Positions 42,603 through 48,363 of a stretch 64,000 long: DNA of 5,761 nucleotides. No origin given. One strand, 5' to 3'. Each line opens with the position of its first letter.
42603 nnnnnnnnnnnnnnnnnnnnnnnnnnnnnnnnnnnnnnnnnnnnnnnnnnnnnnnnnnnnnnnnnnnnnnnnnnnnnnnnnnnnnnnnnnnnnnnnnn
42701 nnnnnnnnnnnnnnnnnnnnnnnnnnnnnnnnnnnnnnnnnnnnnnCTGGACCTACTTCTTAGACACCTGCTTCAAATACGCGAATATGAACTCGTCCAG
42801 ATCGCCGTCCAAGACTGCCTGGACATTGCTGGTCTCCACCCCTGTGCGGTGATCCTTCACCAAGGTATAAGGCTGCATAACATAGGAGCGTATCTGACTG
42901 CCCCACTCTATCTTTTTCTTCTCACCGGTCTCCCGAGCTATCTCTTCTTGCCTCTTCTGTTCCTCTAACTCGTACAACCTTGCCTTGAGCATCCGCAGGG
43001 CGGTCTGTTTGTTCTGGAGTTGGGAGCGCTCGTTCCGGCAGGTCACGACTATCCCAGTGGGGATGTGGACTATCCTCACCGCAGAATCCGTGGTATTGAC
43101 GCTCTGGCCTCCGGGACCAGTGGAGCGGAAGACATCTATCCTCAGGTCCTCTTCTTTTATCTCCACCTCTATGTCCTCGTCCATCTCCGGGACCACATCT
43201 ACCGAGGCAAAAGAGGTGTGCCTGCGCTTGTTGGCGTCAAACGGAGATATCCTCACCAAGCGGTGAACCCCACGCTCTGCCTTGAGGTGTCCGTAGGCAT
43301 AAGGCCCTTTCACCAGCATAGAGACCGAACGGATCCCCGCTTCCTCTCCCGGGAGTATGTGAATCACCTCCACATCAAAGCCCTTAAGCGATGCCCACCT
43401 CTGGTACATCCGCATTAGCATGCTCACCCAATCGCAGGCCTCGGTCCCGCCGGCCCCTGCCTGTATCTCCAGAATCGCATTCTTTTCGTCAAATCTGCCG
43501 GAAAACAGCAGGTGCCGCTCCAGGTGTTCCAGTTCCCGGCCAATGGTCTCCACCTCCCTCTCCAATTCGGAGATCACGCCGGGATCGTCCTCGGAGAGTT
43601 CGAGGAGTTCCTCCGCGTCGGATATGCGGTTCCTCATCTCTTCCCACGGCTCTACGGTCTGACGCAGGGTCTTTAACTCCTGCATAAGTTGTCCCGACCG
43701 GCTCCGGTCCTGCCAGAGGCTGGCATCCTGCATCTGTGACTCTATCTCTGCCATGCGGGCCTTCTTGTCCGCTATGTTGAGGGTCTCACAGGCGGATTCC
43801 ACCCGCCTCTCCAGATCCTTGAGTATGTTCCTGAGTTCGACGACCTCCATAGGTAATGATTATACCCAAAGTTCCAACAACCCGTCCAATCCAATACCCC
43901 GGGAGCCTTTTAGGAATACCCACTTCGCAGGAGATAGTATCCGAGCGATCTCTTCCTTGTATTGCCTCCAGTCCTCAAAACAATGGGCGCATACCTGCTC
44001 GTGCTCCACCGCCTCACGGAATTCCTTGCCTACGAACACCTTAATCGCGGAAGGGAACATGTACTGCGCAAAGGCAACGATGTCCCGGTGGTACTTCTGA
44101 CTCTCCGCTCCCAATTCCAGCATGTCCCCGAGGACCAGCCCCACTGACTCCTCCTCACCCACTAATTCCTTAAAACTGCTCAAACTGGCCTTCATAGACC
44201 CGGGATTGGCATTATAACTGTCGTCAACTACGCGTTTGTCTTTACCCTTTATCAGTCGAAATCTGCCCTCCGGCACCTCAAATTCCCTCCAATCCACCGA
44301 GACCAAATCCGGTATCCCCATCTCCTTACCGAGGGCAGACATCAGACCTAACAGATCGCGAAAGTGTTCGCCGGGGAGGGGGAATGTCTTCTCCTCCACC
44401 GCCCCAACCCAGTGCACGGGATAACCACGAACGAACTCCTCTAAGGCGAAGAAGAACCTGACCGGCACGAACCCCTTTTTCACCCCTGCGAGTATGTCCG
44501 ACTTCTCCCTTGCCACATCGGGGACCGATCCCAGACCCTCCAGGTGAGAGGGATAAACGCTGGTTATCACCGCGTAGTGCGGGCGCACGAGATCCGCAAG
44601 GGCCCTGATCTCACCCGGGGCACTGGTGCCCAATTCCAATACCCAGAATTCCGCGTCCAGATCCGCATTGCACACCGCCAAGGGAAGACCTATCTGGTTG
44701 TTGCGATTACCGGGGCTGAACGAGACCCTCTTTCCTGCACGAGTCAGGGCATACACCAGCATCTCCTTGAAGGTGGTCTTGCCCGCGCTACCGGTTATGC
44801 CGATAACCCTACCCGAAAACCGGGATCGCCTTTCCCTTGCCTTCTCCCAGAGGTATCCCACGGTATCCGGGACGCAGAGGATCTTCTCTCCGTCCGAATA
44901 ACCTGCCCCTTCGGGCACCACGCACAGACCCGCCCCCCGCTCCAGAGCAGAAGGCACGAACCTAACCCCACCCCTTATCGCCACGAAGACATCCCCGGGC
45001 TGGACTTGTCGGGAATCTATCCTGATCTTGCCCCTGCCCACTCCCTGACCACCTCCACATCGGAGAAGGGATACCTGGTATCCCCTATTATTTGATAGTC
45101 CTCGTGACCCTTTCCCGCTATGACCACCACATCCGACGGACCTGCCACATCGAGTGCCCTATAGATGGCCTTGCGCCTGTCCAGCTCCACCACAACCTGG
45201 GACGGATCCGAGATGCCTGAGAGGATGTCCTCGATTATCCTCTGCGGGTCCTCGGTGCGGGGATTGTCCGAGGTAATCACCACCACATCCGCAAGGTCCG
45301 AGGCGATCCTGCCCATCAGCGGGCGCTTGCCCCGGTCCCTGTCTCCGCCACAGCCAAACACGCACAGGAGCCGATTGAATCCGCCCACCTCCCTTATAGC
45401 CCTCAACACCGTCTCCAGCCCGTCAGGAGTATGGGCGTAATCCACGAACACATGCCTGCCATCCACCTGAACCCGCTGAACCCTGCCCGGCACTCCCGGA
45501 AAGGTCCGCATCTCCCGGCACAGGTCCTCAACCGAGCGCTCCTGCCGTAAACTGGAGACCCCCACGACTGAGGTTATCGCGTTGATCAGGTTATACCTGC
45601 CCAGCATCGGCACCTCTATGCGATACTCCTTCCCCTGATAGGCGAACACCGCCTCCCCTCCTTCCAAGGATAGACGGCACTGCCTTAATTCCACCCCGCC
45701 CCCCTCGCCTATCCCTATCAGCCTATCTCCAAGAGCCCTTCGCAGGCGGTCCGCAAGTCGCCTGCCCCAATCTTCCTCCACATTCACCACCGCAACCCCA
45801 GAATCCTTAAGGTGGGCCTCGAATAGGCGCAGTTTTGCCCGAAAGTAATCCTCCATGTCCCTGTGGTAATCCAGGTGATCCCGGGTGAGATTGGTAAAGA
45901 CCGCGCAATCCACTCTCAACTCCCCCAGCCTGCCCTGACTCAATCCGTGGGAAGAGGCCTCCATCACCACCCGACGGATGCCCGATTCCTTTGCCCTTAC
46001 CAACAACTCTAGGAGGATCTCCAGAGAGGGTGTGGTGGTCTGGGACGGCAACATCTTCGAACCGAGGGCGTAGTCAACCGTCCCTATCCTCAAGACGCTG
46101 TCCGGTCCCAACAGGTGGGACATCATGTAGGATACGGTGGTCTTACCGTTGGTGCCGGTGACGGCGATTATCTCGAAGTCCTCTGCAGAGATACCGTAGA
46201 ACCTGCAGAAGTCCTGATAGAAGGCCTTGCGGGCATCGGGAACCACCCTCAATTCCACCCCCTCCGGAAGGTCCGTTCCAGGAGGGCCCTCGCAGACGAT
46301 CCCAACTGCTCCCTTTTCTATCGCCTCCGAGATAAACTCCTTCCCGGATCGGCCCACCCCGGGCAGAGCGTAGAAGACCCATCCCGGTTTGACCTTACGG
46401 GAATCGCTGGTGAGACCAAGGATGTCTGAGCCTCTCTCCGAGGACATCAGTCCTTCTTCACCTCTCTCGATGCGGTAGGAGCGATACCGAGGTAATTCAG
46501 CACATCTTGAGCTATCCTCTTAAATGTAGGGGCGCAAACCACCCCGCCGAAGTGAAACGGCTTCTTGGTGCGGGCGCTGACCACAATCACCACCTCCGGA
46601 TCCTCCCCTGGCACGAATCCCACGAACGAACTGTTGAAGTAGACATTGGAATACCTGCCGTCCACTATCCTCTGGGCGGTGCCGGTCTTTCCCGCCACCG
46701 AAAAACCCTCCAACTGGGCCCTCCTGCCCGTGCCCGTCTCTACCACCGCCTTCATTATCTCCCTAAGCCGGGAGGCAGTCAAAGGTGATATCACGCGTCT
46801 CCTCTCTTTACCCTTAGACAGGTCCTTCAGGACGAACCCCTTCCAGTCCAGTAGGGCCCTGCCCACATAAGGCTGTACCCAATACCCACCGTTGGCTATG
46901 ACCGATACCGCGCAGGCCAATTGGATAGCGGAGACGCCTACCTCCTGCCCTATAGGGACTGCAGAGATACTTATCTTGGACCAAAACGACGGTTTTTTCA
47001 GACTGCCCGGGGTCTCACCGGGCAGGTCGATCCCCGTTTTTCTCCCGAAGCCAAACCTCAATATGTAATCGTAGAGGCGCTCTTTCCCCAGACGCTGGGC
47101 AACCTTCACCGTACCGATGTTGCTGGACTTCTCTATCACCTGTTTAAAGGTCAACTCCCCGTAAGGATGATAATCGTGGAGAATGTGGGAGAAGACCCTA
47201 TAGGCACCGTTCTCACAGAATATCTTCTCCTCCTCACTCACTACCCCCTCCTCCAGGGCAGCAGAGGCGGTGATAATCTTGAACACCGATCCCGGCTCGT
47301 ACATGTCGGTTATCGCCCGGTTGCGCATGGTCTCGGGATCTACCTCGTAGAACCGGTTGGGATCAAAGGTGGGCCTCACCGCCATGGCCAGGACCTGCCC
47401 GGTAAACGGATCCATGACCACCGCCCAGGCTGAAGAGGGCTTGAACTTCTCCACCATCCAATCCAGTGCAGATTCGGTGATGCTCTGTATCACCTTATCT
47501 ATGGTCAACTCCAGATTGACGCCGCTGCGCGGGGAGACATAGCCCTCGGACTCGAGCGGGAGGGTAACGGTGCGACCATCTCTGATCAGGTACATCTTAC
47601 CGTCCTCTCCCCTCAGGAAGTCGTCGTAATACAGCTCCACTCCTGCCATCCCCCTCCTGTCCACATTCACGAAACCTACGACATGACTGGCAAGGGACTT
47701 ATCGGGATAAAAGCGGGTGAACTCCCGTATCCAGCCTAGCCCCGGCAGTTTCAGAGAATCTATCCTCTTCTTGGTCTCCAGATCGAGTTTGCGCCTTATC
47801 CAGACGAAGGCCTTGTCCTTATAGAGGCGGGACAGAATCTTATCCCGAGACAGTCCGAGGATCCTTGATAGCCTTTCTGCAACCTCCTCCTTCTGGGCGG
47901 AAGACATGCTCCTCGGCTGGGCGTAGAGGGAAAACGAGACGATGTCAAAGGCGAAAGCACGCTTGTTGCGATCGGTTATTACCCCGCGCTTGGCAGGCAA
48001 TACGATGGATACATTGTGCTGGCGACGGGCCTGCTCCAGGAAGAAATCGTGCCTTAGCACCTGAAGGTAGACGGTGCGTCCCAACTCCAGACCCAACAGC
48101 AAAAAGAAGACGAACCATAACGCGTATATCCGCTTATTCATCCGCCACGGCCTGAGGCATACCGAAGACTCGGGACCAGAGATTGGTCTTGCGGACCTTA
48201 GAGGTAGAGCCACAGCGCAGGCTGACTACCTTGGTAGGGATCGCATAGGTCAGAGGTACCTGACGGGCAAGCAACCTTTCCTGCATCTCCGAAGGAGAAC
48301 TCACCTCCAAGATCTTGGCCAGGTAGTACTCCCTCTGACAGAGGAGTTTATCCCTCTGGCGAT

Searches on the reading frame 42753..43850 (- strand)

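Call 6: search_protein_families(library=ncbifam, proteins=[window:42753-43850:-], max_evalue=1e-10)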
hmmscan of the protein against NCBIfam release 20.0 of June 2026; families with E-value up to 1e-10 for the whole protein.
window:42753-43850:- (365 aa): 5 families
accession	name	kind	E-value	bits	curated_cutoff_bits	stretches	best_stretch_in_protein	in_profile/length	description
TIGR00020.2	prfB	exception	2.3e-156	520.2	370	1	11-360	2-353/353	peptide chain release factor 2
NF001859.2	PRK00591.1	equivalog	3.8e-88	295.9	400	1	29-361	4-341/347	peptide chain release factor 1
TIGR00019.1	prfA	equivalog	1.2e-86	290.9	423.25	1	28-360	12-348/361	peptide chain release factor 1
TIGR03072.1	release_prfH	equivalog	2.4e-35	121.9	166.65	1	126-323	2-195/200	peptide chain release factor H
NF006718.0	PRK09256.1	equivalog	7.8e-11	41.8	100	0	228-261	9-42/140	alternative ribosome rescue aminoacyl-tRNA hydrolase ArfB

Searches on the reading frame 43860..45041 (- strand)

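Call 6: search_protein_families(library=ncbifam, proteins=[window:43860-45041:-], max_evalue=1e-10)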
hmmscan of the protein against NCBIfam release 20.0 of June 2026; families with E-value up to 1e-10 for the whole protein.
window:43860-45041:- (393 aa): 8 families
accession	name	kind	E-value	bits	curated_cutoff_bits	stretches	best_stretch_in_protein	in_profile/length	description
TIGR01143.1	murF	subfamily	7.5e-82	275.5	288.6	2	8-191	1-187/418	UDP-N-acetylmuramoyl-tripeptide--D-alanyl-D-alanine ligase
NF008896.0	PRK11929.1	equivalog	2.6e-69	234.1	1023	2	4-192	528-718/965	bifunctional UDP-N-acetylmuramoyl-L-alanyl-D-glutamate--2,6-diaminopimelate ligase MurE/UDP-N-acetylmuramoyl-tripeptide--D-alanyl-D-alanine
NF010693.0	PRK14093.1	equivalog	1.1e-53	182.5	544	1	6-190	31-220/479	UDP-N-acetylmuramoylalanyl-D-glutamyl-2,6-diaminopimelate--D-alanyl-D-alanine ligase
NF008041.0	PRK10773.1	equivalog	2.6e-43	148.4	551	2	6-189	27-211/453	UDP-N-acetylmuramoyl-tripeptide--D-alanyl-D-alanine ligase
NF008897.0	PRK11930.1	equivalog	3.5e-40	137.8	804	1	5-185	26-214/822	bifunctional UDP-N-acetylmuramoyl-tripeptide:D-alanyl-D-alanine ligase/alanine racemase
TIGR01087.1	murD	equivalog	4.1e-12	45.9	211.95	0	77-189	104-207/441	UDP-N-acetylmuramoyl-L-alanine--D-glutamate ligase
TIGR01085.1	murE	subfamily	7e-12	45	257.3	1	6-108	7-116/472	UDP-N-acetylmuramyl-tripeptide synthetase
NF001124.0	PRK00139.1-2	equivalog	1.3e-11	43.9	476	1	6-106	31-138/500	UDP-N-acetylmuramoyl-L-alanyl-D-glutamate--2,6-diaminopimelate ligase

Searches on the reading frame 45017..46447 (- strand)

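Call 6: search_protein_families(library=ncbifam, proteins=[window:45017-46447:-], max_evalue=1e-10)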
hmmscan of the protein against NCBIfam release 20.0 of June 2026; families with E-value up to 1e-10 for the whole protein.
window:45017-46447:- (476 aa): 23 families
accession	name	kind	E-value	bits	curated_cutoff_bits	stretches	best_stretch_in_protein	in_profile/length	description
NF008896.0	PRK11929.1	equivalog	3e-147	492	1023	1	9-469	29-496/965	bifunctional UDP-N-acetylmuramoyl-L-alanyl-D-glutamate--2,6-diaminopimelate ligase MurE/UDP-N-acetylmuramoyl-tripeptide--D-alanyl-D-alanine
NF001124.0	PRK00139.1-2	equivalog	1e-146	489.6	476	1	7-471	26-492/500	UDP-N-acetylmuramoyl-L-alanyl-D-glutamate--2,6-diaminopimelate ligase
TIGR01085.1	murE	subfamily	8e-140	466.9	257.3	1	8-469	3-469/472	UDP-N-acetylmuramyl-tripeptide synthetase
NF001126.0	PRK00139.1-4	equivalog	1.9e-137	458.7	373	1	5-470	19-481/486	UDP-N-acetylmuramoyl-L-alanyl-D-glutamate--2,6-diaminopimelate ligase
NF001123.0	PRK00139.1-1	equivalog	5.2e-115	384.9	586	1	9-472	20-490/493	UDP-N-acetylmuramoyl-L-alanyl-D-glutamate--2,6-diaminopimelate ligase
NF010628.0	PRK14022.1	equivalog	1.7e-75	254.6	536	1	9-462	35-471/483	UDP-N-acetylmuramoyl-L-alanyl-D-glutamate--L-lysine ligase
NF001130.0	PRK00139.2-4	equivalog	4.1e-59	200.7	715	2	278-470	318-510/516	UDP-N-acetylmuramoyl-L-alanyl-D-glutamate--2,6-diaminopimelate ligase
NF001127.0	PRK00139.2-1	equivalog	3.4e-44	151.4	997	2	279-468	319-508/520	UDP-N-acetylmuramoyl-L-alanyl-D-glutamate--2,6-diaminopimelate ligase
NF001131.0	PRK00139.2-5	equivalog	1e-34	120.2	1000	1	68-461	86-472/483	UDP-N-acetylmuramoyl-L-alanyl-D-glutamate--2,6-diaminopimelate ligase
NF001129.0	PRK00139.2-3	equivalog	2.7e-32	111.9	762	1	11-209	43-242/517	UDP-N-acetylmuramoyl-L-alanyl-D-glutamate--2,6-diaminopimelate ligase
TIGR02068.2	cya_phycin_syn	equivalog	4.2e-31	107.8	850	2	284-445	682-848/862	cyanophycin synthetase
TIGR01143.1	murF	subfamily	8.6e-30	104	288.6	1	15-363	2-330/418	UDP-N-acetylmuramoyl-tripeptide--D-alanyl-D-alanine ligase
NF053645.1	pMurC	equivalog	1e-25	90.4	560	1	271-397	305-429/492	pseudomurein biosynthesis peptide ligase pMurC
TIGR01082.1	murC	equivalog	1.2e-23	83.9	335.1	1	170-364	159-352/449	UDP-N-acetylmuramate--L-alanine ligase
TIGR01087.1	murD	equivalog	4.5e-23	82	211.95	1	90-443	103-415/441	UDP-N-acetylmuramoyl-L-alanine--D-glutamate ligase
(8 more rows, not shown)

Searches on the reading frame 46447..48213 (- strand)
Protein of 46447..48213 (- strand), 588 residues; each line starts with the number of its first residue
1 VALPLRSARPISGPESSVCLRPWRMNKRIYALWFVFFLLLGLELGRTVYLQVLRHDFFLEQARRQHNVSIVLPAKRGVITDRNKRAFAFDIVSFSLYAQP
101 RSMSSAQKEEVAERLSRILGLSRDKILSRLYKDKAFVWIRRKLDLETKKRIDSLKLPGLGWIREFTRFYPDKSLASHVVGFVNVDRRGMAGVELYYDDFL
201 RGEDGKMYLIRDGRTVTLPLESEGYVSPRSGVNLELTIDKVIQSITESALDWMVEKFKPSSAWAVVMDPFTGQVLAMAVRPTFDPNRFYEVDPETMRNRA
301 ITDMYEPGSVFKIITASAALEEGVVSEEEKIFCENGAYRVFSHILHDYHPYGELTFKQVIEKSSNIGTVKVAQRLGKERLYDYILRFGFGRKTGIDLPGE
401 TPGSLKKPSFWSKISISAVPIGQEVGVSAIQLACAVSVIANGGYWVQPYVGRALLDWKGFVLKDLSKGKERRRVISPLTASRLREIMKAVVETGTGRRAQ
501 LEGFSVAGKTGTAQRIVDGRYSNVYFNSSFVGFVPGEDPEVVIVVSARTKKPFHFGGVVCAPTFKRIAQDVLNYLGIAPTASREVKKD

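Call 6: search_protein_families(library=ncbifam, proteins=[window:46447-48213:-], max_evalue=1e-10)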
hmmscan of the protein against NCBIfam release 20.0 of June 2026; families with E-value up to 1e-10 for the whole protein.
window:46447-48213:- (588 aa): 13 families
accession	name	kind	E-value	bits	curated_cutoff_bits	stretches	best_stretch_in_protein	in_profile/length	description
TIGR02214.1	spoVD_pbp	equivalog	4.5e-146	487.8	688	1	35-583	8-566/636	stage V sporulation protein D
NF053573.1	PBP2_PenA_Neis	exception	5e-115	385.2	1105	1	21-581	20-570/572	peptidoglycan D,D-transpeptidase PBP2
TIGR03423.1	pbp2_mrdA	equivalog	2.1e-97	327.1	455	1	28-572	2-591/593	penicillin-binding protein 2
NF011685.0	PRK15105.1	subfamily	2.3e-78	264.2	737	1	37-583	32-569/588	peptidoglycan glycosyltransferase FtsI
NF038271.1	strep_PBP2X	exception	1.7e-48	165.4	1050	1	60-556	57-597/750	penicillin-binding protein PBP2X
TIGR02074.1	PBP_1a_fam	subfamily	2.5e-34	119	508.75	1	230-568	222-529/535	PBP1A family penicillin-binding protein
NF038278.1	strep_PBP2B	exception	1.7e-30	106.2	975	1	180-545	255-650/678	penicillin-binding protein PBP2B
NF051842.1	PBP4_5_Efaec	equivalog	2.5e-30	105.4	700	1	67-514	155-614/668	penicillin-binding protein PBP4(5)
NF008061.0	PRK10795.1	equivalog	3e-28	98.8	962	1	188-449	207-483/634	peptidoglycan DD-transpeptidase MrdA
NF051885.1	tranpepglycosPbpC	equivalog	2.5e-20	72.6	900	1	234-521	294-552/632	multimodular transpeptidase-transglycosylase PbpC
NF038272.1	strep_PBP1A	exception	5.8e-14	51.3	1075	1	297-514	356-560/658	penicillin-binding protein PBP1A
NF038276.1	strep_PBP2A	exception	1e-12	47.1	1100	1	261-522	353-588/716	penicillin-binding protein PBP2A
NF033378.1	MECD_PBP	exception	7e-11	41.1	1450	0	72-515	149-611/678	PBP2a family beta-lactam-resistant peptidoglycan transpeptidase MecD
